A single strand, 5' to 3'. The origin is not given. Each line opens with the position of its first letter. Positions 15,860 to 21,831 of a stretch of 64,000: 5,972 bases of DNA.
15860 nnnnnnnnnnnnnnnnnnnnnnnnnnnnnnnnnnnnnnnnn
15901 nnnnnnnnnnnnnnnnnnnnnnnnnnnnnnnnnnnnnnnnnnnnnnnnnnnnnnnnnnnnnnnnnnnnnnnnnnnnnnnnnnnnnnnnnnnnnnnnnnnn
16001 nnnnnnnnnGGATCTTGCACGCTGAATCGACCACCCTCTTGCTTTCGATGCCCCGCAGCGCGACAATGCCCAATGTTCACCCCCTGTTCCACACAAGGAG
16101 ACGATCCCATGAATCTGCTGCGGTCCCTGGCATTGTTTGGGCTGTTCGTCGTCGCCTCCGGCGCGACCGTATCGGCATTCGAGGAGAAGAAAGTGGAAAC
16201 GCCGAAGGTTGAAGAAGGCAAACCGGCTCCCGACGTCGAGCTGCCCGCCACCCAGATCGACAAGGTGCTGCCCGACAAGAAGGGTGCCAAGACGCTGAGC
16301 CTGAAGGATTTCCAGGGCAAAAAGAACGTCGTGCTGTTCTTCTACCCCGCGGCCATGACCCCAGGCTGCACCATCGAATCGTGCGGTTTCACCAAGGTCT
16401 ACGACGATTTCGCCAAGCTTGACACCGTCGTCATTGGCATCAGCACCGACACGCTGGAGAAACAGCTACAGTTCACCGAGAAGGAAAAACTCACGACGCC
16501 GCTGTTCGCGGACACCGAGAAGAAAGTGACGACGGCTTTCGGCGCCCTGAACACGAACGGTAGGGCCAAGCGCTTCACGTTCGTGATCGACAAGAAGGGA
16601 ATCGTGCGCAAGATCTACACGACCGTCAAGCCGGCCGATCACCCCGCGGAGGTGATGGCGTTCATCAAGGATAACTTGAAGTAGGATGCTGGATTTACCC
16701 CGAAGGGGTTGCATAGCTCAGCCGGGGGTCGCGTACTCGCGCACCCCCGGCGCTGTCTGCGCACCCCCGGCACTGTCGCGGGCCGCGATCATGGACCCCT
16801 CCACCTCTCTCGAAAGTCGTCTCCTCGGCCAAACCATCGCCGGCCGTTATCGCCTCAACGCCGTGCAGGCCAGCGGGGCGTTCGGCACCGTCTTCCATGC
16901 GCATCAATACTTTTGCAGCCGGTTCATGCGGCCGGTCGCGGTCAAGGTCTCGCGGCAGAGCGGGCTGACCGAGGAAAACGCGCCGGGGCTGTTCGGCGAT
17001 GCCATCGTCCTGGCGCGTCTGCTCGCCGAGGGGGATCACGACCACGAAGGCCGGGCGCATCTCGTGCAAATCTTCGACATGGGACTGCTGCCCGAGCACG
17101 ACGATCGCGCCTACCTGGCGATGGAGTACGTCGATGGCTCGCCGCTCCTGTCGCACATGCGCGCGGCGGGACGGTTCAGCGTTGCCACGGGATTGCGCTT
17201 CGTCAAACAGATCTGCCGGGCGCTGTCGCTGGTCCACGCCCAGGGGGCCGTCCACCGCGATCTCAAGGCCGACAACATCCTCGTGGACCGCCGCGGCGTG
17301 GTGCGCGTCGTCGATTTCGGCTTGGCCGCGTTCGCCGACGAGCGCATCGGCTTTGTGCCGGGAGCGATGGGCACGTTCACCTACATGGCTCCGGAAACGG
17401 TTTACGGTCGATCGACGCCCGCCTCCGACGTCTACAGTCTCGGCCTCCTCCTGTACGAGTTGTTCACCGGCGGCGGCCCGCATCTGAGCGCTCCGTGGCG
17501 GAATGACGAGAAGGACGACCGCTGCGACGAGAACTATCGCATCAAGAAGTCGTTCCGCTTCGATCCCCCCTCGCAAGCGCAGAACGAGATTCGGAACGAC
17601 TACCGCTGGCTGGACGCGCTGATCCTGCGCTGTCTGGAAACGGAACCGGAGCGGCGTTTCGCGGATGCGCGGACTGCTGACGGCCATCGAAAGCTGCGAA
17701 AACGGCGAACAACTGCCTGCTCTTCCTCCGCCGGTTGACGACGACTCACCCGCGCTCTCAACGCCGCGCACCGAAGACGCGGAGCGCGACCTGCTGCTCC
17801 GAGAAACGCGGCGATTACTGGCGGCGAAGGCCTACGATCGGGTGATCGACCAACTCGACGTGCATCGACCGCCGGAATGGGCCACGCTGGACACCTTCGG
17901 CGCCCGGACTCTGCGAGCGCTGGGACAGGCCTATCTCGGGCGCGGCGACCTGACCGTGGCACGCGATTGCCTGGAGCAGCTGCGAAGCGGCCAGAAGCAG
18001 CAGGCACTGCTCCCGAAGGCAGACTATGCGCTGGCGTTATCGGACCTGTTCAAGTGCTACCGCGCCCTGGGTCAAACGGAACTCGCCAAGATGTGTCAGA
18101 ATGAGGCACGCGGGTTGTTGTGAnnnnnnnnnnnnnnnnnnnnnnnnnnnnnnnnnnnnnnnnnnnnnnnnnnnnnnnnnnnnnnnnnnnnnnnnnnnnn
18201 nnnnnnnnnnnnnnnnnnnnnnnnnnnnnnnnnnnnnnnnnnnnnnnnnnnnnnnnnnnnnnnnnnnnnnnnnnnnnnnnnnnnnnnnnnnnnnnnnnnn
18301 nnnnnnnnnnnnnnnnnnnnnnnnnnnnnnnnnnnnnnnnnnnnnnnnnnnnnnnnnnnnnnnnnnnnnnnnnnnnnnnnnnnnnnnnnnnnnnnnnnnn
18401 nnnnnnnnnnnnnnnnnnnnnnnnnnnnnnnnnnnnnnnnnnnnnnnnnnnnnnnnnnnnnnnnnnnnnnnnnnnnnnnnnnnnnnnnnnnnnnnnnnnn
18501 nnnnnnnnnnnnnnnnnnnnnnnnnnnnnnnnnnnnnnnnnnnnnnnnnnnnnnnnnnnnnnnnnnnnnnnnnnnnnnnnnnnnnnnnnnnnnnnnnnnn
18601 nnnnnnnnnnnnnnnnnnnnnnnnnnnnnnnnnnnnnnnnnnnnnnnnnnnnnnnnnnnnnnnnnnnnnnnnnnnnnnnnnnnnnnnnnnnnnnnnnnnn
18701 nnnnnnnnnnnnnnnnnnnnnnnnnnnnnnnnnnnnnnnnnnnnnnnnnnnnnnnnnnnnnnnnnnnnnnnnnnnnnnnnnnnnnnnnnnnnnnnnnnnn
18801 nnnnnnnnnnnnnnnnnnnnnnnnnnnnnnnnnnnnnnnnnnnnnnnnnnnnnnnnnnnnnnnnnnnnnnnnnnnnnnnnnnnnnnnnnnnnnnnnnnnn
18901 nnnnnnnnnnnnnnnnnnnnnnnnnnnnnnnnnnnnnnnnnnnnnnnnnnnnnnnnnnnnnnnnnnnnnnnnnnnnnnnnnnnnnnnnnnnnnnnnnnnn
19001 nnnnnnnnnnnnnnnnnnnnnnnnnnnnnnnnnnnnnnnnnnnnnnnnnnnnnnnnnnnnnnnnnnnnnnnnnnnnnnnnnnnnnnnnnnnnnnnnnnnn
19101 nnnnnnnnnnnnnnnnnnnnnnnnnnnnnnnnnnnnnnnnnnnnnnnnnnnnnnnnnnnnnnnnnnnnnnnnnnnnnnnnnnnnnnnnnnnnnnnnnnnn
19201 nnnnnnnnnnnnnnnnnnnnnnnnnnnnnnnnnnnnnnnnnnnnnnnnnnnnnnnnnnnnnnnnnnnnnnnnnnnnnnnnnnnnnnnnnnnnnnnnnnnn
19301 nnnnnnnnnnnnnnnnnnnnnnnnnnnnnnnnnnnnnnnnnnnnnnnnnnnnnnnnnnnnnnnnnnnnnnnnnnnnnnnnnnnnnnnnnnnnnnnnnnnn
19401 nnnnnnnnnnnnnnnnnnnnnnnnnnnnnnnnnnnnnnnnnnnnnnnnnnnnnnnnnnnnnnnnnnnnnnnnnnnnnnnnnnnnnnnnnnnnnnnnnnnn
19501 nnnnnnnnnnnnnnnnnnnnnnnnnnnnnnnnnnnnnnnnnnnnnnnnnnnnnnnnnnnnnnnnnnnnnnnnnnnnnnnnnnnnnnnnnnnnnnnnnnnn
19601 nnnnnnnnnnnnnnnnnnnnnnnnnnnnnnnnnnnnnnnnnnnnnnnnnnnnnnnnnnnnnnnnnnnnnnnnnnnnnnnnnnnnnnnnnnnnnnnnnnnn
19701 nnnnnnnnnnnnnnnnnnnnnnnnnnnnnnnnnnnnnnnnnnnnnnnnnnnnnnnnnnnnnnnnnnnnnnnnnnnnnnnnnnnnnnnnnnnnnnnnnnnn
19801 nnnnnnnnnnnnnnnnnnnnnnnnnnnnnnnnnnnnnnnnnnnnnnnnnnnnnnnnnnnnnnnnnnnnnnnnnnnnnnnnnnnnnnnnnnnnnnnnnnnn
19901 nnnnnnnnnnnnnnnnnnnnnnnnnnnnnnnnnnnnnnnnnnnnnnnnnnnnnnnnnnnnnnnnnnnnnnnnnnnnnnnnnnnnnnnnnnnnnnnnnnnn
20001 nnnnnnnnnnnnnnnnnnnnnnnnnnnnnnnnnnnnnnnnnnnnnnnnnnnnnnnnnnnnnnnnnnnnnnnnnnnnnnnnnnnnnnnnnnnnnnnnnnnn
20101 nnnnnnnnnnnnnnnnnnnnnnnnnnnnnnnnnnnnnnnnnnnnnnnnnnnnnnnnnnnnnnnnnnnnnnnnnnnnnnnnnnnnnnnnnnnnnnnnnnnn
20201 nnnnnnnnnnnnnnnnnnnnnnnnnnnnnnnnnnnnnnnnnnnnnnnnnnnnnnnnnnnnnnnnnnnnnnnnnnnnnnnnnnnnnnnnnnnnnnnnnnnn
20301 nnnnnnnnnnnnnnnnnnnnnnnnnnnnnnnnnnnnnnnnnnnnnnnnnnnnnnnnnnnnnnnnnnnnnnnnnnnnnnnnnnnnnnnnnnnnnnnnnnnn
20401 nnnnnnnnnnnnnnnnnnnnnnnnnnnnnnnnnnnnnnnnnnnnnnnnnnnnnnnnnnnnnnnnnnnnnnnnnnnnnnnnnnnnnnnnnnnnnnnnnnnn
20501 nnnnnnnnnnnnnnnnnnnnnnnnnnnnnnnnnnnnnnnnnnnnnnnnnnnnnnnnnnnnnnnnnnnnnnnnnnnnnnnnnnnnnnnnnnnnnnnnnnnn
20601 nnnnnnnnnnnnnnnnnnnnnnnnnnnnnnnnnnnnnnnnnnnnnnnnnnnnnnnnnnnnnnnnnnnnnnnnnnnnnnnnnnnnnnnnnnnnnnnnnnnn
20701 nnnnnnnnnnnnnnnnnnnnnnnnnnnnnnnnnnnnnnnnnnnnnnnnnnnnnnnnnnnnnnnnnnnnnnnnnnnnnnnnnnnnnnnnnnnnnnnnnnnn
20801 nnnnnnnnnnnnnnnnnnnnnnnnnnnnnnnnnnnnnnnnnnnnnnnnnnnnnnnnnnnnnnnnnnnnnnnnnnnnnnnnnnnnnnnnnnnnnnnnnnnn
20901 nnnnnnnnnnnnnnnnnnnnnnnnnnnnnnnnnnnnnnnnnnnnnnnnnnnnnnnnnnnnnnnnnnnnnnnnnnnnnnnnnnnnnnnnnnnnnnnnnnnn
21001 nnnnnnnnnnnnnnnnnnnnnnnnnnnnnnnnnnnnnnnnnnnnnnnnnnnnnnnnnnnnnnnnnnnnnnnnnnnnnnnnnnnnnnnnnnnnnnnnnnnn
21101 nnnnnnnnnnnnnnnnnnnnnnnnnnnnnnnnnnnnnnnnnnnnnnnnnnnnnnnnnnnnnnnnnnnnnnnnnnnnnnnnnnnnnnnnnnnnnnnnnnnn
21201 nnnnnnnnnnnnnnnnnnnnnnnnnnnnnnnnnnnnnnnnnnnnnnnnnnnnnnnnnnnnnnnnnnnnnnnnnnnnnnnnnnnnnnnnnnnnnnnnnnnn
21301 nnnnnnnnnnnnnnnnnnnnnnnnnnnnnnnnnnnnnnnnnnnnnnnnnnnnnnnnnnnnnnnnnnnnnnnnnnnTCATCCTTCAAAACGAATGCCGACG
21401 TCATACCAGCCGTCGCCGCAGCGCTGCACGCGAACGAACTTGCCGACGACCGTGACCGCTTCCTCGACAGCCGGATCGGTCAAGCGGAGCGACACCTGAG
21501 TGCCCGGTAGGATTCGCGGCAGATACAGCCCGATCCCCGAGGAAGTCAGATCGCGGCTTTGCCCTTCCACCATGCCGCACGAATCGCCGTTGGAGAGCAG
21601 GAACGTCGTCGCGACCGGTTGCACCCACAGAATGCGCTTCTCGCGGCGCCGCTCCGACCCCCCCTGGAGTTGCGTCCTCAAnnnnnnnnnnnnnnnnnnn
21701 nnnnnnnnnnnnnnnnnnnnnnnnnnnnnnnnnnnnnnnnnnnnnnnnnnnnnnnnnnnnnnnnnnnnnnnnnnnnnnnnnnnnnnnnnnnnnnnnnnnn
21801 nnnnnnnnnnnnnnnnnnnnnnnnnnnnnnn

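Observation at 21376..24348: Pseudokinase with a long acidic disordered linker, translationally coupled (ATGA overlap) to a PilZ-domain protein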

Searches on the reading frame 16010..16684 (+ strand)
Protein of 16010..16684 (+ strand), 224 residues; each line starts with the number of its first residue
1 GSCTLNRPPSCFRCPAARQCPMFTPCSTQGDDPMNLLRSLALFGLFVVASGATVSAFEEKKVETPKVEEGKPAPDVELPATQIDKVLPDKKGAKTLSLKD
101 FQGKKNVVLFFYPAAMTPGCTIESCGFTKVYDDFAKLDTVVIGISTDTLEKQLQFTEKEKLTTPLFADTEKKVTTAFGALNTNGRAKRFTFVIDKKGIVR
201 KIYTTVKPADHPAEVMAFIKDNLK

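Call 23: search_protein_families(library=pfam, proteins=[window:16010-16684:+], max_evalue=0.001)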
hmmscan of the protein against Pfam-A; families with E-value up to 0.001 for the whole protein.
window:16010-16684:+ (224 aa): 2 families
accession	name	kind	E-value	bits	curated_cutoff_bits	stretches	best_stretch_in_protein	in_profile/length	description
PF00578.27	AhpC-TSA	-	2.2e-35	121.8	26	1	70-201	2-123/124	AhpC/TSA family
PF08534.16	Redoxin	-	3.2e-24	85.8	26.6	1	69-209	2-138/148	Redoxin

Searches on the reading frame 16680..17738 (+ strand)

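Call 23: search_protein_families(library=pfam, proteins=[window:16680-17738:+], max_evalue=0.001)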
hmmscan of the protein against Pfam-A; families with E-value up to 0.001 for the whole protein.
window:16680-17738:+ (352 aa): 4 families
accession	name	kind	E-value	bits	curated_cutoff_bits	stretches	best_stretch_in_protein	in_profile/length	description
PF00069.31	Pkinase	-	5.7e-37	128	31.7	1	65-328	9-253/263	Protein kinase domain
PF07714.23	PK_Tyr_Ser-Thr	-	2.1e-30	106.3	23.1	1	64-326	8-248/258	Protein tyrosine and serine/threonine kinase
PF01636.29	APH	-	3.4e-07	30.7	23.2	1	186-220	166-201/239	Phosphotransferase enzyme family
PF03109.22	ABC1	-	3.5e-05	23.5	22.9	1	143-221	142-219/244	ABC1 atypical kinase-like domain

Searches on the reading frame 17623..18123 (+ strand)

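Call 23: search_protein_families(library=pfam, proteins=[window:17623-18123:+], max_evalue=0.001)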
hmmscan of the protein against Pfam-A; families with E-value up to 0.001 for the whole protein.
window:17623-18123:+ (166 aa): 1 family
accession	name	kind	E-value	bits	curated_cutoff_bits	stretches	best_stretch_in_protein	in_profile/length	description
PF13424.12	TPR_12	-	2.8e-05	24.7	30.1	1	94-163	3-72/77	Tetratricopeptide repeat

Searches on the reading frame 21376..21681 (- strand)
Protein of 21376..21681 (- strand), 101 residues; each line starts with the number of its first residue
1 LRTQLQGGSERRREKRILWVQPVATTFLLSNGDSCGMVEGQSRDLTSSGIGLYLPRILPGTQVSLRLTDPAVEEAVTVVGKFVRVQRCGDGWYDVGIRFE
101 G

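Call 4: search_protein_families(library=pfam, proteins=[window:21376-21681:-], max_evalue=0.1)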
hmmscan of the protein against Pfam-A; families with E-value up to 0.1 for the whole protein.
window:21376-21681:- (101 aa): 1 family
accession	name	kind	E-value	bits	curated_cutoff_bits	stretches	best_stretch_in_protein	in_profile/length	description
PF07238.19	PilZ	-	3e-07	31.1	22.5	1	10-100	1-86/102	PilZ domain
